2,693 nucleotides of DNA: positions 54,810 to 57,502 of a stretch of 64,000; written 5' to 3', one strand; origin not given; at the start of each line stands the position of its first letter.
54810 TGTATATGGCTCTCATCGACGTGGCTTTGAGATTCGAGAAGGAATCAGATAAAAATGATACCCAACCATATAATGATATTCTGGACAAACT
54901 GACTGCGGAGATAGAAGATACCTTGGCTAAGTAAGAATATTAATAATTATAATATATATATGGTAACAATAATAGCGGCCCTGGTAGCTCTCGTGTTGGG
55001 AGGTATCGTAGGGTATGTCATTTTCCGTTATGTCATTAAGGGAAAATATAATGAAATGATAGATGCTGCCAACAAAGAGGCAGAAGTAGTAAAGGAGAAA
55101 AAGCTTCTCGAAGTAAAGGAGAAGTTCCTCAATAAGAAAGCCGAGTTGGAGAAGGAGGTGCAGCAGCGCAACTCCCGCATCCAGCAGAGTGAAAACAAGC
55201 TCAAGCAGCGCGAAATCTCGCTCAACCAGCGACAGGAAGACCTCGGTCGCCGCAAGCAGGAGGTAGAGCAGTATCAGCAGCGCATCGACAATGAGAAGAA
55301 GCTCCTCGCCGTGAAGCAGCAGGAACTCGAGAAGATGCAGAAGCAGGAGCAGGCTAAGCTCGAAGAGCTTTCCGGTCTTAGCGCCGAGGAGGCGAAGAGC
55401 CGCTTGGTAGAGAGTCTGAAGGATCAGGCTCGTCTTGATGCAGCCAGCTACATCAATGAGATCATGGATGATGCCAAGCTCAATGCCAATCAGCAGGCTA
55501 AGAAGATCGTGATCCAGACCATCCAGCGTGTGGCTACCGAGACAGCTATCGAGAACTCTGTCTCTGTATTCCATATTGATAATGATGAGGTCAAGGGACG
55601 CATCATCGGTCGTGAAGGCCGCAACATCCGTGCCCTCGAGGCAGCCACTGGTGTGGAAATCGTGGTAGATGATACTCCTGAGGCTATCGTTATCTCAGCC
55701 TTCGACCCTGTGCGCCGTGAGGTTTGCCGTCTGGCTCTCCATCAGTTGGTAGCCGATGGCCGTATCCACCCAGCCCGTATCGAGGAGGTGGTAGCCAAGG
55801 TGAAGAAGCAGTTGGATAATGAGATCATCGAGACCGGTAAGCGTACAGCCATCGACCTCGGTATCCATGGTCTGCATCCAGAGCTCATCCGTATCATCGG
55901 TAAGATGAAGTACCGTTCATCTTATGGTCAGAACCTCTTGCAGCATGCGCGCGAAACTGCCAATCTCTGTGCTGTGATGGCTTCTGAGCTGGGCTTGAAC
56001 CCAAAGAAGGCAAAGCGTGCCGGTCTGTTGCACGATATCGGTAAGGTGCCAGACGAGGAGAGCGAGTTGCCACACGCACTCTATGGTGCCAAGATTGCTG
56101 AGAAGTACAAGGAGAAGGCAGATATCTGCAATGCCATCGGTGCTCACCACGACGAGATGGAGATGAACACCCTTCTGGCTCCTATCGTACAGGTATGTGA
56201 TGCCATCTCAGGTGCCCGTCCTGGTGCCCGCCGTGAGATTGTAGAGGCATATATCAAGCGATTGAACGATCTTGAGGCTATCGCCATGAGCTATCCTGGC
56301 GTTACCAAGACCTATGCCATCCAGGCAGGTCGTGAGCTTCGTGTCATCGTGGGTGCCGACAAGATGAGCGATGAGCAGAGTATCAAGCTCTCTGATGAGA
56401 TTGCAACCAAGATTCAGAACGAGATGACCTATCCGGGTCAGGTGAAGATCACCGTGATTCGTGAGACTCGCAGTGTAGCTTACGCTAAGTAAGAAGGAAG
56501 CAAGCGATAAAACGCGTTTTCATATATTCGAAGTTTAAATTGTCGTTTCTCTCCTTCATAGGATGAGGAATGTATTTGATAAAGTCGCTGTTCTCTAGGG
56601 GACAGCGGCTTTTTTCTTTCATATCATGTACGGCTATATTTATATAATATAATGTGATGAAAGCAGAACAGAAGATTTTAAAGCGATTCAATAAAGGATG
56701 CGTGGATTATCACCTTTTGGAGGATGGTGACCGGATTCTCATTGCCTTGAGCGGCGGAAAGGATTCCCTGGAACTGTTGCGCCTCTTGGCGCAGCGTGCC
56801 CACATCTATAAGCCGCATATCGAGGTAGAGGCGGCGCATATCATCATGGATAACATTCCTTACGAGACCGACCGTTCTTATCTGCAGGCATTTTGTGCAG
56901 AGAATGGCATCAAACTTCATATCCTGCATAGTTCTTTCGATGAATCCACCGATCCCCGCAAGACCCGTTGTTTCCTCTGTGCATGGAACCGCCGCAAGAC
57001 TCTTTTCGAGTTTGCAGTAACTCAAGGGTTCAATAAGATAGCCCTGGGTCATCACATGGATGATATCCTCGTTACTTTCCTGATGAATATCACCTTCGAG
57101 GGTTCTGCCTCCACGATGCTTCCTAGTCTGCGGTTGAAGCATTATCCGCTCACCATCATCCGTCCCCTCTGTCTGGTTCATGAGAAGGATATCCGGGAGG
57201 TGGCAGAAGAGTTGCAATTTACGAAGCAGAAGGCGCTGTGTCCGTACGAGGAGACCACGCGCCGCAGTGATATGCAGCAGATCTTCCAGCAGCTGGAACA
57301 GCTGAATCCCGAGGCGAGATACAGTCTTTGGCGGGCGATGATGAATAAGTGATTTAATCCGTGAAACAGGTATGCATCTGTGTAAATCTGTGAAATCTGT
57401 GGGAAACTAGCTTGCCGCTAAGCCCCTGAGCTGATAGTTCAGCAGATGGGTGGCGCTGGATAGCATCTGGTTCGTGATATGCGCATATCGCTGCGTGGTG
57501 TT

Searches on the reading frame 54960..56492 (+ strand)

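Call 7: search_protein_families(library=pfam, proteins=[window:54960-56492:+], max_evalue=0.01)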
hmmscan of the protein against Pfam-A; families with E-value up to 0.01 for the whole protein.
window:54960-56492:+ (510 aa): 7 families
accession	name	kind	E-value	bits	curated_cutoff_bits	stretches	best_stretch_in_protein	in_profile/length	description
PF12072.13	RNase_Y_N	-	1.5e-39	136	32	1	3-194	2-200/201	RNase Y N-terminal region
PF01966.28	HD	-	4e-20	72.7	22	1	327-417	2-114/116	HD domain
PF00013.35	KH_1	-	3.2e-08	33.7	21.5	1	204-257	4-61/66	KH domain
PF08668.18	HDOD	-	2.4e-05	24.4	22.9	1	324-363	93-133/196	HDOD domain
PF14362.11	DUF4407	-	0.00014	21.7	31.3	1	4-143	87-220/297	Domain of unknown function (DUF4407)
PF13083.13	KH_KhpA-B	-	0.0039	17.5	32.1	1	180-227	8-55/73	KhpA/KhpB, KH domain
PF13487.12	HD_5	-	0.004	17.3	27.2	0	324-372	12-65/170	HD domain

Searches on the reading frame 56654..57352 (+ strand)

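Call 7: search_protein_families(library=pfam, proteins=[window:56654-57352:+], max_evalue=0.01)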
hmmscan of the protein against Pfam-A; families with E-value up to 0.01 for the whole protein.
window:56654-57352:+ (232 aa): 1 family
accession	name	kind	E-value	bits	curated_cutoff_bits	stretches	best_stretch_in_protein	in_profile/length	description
PF01171.26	ATP_bind_3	-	2.2e-16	60.6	27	1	28-188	2-160/182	PP-loop family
